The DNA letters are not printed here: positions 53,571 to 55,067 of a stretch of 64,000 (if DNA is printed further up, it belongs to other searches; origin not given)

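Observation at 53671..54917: DUF559 endonuclease-like cassette with 21-nt terminal inverted repeats, translationally fused to acetylglutamate kinase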

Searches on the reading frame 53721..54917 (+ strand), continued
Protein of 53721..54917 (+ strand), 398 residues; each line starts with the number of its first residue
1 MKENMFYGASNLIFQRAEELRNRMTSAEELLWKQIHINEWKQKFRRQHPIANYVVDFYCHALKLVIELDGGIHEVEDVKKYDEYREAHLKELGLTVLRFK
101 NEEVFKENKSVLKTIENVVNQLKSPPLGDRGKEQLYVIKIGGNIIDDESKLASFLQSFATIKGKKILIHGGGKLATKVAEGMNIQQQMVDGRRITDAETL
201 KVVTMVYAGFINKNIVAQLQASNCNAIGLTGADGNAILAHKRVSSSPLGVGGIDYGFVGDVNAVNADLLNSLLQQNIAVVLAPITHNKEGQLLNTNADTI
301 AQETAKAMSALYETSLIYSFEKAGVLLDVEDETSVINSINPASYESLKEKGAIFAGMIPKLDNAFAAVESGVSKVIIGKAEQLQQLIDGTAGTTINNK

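Call 26: find_encoding_contigs(protein=window:53721-54917:+, flank=10000, max_places=4)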
Protein window:53721-54917:+ (398 aa): 15 contigs read that carry it; 4 places shown.
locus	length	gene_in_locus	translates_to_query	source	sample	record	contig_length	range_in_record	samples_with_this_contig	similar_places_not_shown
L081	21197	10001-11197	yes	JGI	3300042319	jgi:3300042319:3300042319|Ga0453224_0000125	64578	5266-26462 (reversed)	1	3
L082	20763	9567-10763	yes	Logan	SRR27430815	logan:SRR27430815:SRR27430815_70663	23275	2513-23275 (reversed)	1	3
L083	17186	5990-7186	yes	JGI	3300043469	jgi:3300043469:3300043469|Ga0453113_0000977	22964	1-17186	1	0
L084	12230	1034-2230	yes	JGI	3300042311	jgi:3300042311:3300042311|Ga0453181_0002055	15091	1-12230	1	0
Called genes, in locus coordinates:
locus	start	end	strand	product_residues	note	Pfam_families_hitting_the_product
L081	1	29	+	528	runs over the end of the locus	PF00772:DnaB, PF13481:AAA_25, PF03796:DnaB_C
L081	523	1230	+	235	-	-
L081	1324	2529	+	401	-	PF00764:Arginosuc_synth, PF20979:Arginosuc_syn_C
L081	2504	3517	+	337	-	PF01118:Semialdhyde_dh, PF22698:Semialdhyde_dhC_1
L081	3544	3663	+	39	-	-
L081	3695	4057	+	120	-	PF05635:23S_rRNA_IVP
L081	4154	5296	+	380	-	PF00202:Aminotran_3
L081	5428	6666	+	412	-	PF00675:Peptidase_M16, PF05193:Peptidase_M16_C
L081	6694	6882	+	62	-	-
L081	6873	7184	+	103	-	PF05016:ParE_toxin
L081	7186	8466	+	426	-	PF00675:Peptidase_M16, PF05193:Peptidase_M16_C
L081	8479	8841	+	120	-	PF04020:Phage_holin_4_2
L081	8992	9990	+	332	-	PF02729:OTCace_N, PF00185:OTCace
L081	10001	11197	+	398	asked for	PF04480:DUF559, PF00696:AA_kinase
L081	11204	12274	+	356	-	PF01546:Peptidase_M20, PF07687:M20_dimer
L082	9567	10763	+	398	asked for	PF04480:DUF559, PF00696:AA_kinase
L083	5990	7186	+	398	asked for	PF04480:DUF559, PF00696:AA_kinase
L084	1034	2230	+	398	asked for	PF04480:DUF559, PF00696:AA_kinase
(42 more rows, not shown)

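Call 27: find_encoding_contigs(protein=P0001, flank=10000, max_places=3)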
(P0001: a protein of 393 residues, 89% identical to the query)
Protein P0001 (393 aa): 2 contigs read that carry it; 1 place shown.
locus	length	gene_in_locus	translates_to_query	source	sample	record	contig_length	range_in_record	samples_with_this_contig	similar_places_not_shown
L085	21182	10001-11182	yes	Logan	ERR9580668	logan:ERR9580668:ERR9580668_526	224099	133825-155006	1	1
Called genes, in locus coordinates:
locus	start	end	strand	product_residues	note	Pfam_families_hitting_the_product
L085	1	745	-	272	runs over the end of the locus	-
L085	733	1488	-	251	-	PF00149:Metallophos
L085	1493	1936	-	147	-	PF06094:GGACT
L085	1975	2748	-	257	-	PF03099:BPL_LplA_LipB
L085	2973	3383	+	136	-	PF02410:RsfS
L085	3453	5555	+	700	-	PF00004:AAA, PF07728:AAA_5 (weak), PF17862:AAA_lid_3, PF01434:Peptidase_M41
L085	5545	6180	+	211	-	PF02589:LUD_dom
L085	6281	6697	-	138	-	-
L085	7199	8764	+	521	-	PF12072:RNase_Y_N, PF00013:KH_1 (weak), PF08668:HDOD (faint), PF01966:HD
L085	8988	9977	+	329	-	PF02729:OTCace_N, PF00185:OTCace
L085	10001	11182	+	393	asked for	PF04480:DUF559, PF00696:AA_kinase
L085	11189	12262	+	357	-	PF01546:Peptidase_M20, PF07687:M20_dimer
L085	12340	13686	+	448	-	PF00206:Lyase_1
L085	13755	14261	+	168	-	PF06078:DUF937 (weak)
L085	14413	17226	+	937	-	PF17517:IgGFc_binding, PF13895:Ig_2 (faint), PF13585:CHU_C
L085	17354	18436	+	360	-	PF13493:DUF4118, PF00512:HisKA, PF02518:HATPase_c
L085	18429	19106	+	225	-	PF00072:Response_reg, PF00486:Trans_reg_C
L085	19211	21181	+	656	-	PF02705:K_trans, PF22776:K_trans_C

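Call 63: predict_structure(alignment_id=A1)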
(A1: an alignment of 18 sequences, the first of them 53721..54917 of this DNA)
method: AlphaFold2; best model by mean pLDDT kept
length: 398 residues; sequences in the alignment: 18
mean_pLDDT: 78.3   pTM: 0.65
mean pLDDT of the five models: 78.3, 73.0, 71.1, 70.7, 64.3
residues with pLDDT >= 90: 77; 70-90: 244; 50-70: 49; < 50: 28
segments of 3 or more residues with pLDDT < 50: 1-8, 124-130, 189-192, 245-253
pLDDT, mean of each block of 10 residues (from residue 1): 41 73 76 65 72 80 81 62 82 84 82 82 49 88 89 95 92 75 64 60 76 91 89 74 50 56 86 89 82 82 92 92 82 85 86 76 85 90 92 84
secondary structure, 60 per line:
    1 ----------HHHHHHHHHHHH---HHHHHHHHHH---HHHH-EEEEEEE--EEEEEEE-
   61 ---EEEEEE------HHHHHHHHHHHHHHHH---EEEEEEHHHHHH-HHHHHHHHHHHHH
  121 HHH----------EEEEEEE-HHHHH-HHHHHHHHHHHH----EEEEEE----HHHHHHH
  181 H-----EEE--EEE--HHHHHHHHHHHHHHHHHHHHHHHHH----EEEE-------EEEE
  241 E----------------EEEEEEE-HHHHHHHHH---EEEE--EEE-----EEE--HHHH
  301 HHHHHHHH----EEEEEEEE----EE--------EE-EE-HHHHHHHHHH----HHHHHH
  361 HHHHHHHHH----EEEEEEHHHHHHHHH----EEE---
elements in order: H11-22 H26-35 H39-42 E44-50 E53-59 E64-69 H76-91 E95-100 H101-106 H108-123 E134-140 H142-146 H148-159 E164-169 H174-181 E187-189 E192-194 H197-221 E226-229 E237-241 E258-264 H266-274 E278-281 E284-286 E292-294 H297-308 E313-320 H341-350 H355-369 E374-379 H380-388 E393-395

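Call 80: fold_search(model_id=the predicted structure, library=pdb)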
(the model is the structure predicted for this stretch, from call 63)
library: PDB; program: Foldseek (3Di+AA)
matches with E <= 10: 871; with E <= 0.001: 120
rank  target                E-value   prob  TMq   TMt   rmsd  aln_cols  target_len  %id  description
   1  2buf_D                5.2e-22  1.00  0.61  0.81  10.5       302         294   30  Arginine Feed-Back Inhibitable Acetylglutamate Kinase (released 2005-12-13)
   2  2buf_H                6.5e-22  1.00  0.60  0.80  11.0       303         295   31  Arginine Feed-Back Inhibitable Acetylglutamate Kinase (released 2005-12-13)
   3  2rd5_A                1.3e-21  1.00  0.60  0.83   8.3       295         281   31  Structural basis for the regulation of N-acetylglutamate kinase by PII in Arabidopsis thaliana (released 2007-10-02)
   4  2rd5_B                1.6e-21  1.00  0.58  0.81  10.7       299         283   30  Structural basis for the regulation of N-acetylglutamate kinase by PII in Arabidopsis thaliana (released 2007-10-02)
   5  2buf_C                3.1e-21  1.00  0.60  0.78  10.8       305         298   30  Arginine Feed-Back Inhibitable Acetylglutamate Kinase (released 2005-12-13)
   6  2v5h_D                4.0e-21  1.00  0.60  0.82  10.3       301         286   27  Controlling the storage of nitrogen as arginine: the complex of PII and acetylglutamate kinase from Synechococcus elon (released 2007-10-16)
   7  2jj4_C                5.3e-21  1.00  0.60  0.82  10.0       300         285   28  The complex of PII and acetylglutamate kinase from Synechococcus elongatus PCC7942 (released 2007-10-16)
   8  2jj4_A                7.1e-21  1.00  0.59  0.82  10.4       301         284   27  The complex of PII and acetylglutamate kinase from Synechococcus elongatus PCC7942 (released 2007-10-16)
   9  2v5h_B                8.0e-21  1.00  0.60  0.81   8.4       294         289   28  Controlling the storage of nitrogen as arginine: the complex of PII and acetylglutamate kinase from Synechococcus elon (released 2007-10-16)
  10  2v5h_F                1.0e-20  1.00  0.60  0.81  10.4       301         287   27  Controlling the storage of nitrogen as arginine: the complex of PII and acetylglutamate kinase from Synechococcus elon (released 2007-10-16)
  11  2buf_E                2.9e-20  1.00  0.59  0.80  10.3       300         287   32  Arginine Feed-Back Inhibitable Acetylglutamate Kinase (released 2005-12-13)
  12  2buf_G                3.4e-20  1.00  0.60  0.79   9.7       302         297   30  Arginine Feed-Back Inhibitable Acetylglutamate Kinase (released 2005-12-13)
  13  2wxb_A                3.8e-20  1.00  0.55  0.83   3.0       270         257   28  Acetylglutamate kinase from Escherichia coli free of substrates (released 2010-05-12)
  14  2buf_A                3.8e-20  1.00  0.59  0.79  10.4       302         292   30  Arginine Feed-Back Inhibitable Acetylglutamate Kinase (released 2005-12-13)
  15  2bty_A                3.1e-19  1.00  0.58  0.81   9.0       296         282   31  Acetylglutamate kinase from Thermotoga maritima complexed with its inhibitor arginine (released 2005-12-13)
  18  2buf_L                6.6e-19  1.00  0.58  0.77  10.4       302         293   31  Arginine Feed-Back Inhibitable Acetylglutamate Kinase (released 2005-12-13)
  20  2buf_B                8.9e-19  1.00  0.59  0.78  10.1       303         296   31  Arginine Feed-Back Inhibitable Acetylglutamate Kinase (released 2005-12-13)
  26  2buf_I                3.0e-18  1.00  0.58  0.79   9.3       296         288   32  Arginine Feed-Back Inhibitable Acetylglutamate Kinase (released 2005-12-13)
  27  2buf_J                3.6e-18  1.00  0.58  0.81   9.9       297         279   30  Arginine Feed-Back Inhibitable Acetylglutamate Kinase (released 2005-12-13)
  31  2buf_F                5.4e-18  1.00  0.60  0.80  10.1       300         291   31  Arginine Feed-Back Inhibitable Acetylglutamate Kinase (released 2005-12-13)
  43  2buf_K                3.4e-16  1.00  0.56  0.80  10.9       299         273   29  Arginine Feed-Back Inhibitable Acetylglutamate Kinase (released 2005-12-13)
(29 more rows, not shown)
